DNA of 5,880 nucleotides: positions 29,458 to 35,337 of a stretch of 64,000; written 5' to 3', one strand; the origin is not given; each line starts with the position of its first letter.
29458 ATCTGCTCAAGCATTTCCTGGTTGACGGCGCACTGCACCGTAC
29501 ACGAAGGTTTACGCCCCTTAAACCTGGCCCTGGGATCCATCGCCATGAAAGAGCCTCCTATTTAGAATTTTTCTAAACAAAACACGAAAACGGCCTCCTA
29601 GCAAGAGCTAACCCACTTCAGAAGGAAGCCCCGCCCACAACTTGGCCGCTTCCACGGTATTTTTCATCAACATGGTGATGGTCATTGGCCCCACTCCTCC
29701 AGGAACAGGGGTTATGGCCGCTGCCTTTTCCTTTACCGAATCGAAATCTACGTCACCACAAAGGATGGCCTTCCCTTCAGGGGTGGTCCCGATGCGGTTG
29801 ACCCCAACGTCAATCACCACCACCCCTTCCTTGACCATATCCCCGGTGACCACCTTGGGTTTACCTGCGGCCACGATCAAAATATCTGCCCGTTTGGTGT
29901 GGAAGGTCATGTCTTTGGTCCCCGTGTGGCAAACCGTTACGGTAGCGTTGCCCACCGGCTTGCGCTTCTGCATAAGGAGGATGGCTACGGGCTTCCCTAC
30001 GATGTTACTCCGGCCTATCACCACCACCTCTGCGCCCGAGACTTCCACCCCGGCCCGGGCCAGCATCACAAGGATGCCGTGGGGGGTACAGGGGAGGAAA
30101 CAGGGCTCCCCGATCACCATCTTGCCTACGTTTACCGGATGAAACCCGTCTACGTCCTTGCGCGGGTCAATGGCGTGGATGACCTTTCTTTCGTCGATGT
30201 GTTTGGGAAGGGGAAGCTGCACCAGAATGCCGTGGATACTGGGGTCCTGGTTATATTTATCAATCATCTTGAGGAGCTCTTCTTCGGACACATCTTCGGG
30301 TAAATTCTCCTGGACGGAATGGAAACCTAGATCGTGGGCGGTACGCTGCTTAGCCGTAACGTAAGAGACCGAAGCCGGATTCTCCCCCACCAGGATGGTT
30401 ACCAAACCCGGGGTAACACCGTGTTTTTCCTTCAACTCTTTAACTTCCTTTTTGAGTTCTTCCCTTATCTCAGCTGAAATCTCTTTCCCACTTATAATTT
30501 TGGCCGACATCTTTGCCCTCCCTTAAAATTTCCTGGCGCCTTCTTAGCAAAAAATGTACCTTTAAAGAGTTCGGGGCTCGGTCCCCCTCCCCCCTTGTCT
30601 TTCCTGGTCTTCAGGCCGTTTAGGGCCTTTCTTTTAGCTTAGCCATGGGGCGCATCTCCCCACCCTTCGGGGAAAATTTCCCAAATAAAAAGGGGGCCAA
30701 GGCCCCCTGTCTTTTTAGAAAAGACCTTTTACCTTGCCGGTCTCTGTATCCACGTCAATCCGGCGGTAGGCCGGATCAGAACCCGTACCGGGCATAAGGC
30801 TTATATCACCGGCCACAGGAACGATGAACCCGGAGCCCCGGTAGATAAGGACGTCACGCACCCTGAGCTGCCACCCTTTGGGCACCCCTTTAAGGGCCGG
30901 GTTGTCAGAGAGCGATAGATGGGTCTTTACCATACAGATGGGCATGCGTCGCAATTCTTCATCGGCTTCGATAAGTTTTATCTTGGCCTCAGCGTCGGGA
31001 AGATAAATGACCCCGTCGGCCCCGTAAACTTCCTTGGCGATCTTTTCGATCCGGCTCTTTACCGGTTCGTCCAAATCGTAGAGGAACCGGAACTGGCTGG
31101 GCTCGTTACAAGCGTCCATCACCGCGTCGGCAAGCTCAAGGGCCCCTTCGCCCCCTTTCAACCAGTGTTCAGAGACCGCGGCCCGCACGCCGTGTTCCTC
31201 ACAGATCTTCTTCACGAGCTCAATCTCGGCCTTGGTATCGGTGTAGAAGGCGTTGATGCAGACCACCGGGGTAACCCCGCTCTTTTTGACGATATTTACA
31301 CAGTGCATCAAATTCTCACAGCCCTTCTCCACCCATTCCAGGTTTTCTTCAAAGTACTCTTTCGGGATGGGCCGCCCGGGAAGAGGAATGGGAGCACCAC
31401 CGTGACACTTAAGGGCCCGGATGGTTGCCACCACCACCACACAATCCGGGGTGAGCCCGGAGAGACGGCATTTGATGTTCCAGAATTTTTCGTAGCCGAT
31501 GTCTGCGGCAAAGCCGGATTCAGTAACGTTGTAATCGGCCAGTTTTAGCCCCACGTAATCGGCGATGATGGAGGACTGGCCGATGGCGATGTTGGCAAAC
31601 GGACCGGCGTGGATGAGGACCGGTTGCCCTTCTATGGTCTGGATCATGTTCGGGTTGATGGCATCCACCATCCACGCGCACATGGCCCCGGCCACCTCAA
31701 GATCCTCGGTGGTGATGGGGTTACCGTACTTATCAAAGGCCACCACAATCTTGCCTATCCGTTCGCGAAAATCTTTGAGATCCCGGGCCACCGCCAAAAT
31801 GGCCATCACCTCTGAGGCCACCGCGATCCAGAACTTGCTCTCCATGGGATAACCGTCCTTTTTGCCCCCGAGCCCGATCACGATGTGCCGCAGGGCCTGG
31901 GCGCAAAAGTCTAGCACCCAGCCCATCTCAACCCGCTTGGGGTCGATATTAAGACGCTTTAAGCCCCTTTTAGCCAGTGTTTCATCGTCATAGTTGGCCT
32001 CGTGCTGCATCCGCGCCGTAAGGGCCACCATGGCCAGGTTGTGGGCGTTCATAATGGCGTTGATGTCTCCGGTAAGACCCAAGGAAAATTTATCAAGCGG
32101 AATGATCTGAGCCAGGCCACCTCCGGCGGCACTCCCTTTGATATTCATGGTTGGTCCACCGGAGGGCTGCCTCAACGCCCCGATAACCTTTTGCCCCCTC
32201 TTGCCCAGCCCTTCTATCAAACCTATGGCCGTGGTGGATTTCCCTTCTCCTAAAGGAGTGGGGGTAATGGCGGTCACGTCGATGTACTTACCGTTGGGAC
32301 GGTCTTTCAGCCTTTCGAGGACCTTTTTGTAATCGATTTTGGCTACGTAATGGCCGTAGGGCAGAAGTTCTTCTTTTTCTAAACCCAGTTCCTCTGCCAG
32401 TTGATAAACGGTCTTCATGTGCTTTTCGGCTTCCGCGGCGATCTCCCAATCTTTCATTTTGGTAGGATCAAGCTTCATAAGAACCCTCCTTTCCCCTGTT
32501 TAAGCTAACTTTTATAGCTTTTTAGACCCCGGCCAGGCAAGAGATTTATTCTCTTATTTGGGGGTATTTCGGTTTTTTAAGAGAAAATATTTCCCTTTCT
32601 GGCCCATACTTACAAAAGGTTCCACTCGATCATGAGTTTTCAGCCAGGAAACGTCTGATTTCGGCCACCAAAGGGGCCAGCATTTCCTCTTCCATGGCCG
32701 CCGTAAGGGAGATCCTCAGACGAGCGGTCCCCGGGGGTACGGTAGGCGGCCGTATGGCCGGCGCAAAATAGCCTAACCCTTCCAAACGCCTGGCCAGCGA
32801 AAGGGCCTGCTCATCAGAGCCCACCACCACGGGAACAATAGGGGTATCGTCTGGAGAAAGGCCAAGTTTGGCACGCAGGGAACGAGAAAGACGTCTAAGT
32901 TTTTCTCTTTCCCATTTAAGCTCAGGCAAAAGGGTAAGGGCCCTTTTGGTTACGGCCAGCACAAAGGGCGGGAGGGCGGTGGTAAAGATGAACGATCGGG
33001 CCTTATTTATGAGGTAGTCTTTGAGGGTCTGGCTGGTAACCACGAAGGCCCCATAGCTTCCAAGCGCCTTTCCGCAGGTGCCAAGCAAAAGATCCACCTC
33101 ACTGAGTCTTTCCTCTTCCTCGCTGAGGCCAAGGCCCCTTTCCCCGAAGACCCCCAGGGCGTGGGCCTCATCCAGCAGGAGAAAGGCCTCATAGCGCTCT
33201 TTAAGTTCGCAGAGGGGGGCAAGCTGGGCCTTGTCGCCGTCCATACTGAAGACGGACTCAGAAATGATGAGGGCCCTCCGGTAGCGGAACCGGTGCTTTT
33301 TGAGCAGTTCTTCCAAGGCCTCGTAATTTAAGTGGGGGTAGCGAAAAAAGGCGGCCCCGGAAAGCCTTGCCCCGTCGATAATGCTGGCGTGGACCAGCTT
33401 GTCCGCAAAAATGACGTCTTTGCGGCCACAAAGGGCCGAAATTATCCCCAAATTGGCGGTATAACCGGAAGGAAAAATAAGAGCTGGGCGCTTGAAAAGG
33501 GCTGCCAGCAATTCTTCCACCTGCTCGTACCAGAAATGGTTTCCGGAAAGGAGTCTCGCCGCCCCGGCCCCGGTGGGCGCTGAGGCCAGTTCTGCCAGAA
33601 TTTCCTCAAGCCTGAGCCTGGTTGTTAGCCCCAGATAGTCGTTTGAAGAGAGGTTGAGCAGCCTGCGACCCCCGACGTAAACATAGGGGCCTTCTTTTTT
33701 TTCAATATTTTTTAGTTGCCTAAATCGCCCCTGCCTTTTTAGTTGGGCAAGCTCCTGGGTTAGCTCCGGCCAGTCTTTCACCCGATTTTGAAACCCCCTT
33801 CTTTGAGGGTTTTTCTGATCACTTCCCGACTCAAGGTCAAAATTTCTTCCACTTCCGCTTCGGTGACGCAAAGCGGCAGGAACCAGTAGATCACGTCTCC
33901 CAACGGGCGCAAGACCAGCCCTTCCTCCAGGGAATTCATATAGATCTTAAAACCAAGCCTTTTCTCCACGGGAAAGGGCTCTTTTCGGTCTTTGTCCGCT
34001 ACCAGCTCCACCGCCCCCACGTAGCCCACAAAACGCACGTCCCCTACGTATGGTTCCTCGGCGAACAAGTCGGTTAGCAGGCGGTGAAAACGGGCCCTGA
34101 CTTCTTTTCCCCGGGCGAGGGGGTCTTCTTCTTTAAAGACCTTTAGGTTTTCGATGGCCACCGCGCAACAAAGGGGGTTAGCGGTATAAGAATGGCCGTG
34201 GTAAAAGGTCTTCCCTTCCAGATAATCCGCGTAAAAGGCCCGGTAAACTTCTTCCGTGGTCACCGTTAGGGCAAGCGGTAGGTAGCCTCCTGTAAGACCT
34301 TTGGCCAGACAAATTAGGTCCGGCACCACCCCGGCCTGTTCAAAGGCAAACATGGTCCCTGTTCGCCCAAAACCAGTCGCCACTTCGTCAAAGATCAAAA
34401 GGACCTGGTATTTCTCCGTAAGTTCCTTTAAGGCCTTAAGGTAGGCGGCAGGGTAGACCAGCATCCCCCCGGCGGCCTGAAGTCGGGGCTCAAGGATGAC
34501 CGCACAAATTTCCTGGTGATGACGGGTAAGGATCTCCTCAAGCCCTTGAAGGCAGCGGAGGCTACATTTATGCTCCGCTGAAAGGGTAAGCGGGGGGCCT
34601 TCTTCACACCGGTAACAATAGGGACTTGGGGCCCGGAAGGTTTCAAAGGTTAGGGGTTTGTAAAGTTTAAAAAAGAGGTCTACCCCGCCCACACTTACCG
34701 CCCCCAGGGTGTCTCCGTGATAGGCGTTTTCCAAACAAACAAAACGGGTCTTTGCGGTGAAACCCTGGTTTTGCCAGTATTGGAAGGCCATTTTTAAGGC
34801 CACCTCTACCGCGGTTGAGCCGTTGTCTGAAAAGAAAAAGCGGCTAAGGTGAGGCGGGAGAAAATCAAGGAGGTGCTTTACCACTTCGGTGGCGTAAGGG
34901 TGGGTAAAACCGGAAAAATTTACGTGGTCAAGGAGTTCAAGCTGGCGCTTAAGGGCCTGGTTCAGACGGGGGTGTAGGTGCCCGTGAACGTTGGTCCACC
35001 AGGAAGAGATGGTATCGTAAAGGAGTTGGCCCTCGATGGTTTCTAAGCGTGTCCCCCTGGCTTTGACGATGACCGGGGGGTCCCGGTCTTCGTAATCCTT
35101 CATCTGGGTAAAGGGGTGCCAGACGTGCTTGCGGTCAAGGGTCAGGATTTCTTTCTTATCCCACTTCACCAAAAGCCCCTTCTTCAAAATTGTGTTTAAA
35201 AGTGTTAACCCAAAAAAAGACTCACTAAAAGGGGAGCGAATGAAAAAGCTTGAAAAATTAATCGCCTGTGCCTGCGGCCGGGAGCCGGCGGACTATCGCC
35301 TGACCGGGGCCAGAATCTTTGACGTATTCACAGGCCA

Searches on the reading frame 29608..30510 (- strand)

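Call 26: search_protein_families(library=pfam, proteins=[window:29608-30510:-], max_evalue=0.00001)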
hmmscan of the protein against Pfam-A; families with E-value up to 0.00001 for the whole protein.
window:29608-30510:- (300 aa): 2 families
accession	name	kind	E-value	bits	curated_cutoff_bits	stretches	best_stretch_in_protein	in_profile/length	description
PF02882.25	THF_DHG_CYH_C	-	2.3e-68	229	27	1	124-291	1-158/160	Tetrahydrofolate dehydrogenase/cyclohydrolase, NAD(P)-binding domain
PF00763.28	THF_DHG_CYH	-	8.8e-46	155.3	32.8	1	6-121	1-115/115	Tetrahydrofolate dehydrogenase/cyclohydrolase, catalytic domain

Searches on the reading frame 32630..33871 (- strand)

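Call 26: search_protein_families(library=pfam, proteins=[window:32630-33871:-], max_evalue=0.00001)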
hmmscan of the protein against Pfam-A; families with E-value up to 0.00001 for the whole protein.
window:32630-33871:- (413 aa): 1 family
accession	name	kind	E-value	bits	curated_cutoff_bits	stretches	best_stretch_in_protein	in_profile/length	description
PF00155.27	Aminotran_1_2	-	1.2e-55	189.6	19.7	1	71-405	3-361/361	Aminotransferase class I and II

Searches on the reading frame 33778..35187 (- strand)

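Call 26: search_protein_families(library=pfam, proteins=[window:33778-35187:-], max_evalue=0.00001)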
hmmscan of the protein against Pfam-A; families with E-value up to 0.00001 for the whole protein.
window:33778-35187:- (469 aa): 1 family
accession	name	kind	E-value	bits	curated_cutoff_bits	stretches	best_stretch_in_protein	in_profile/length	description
PF00202.27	Aminotran_3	-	4e-98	329.2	30.5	1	38-451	11-397/403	Aminotransferase class-III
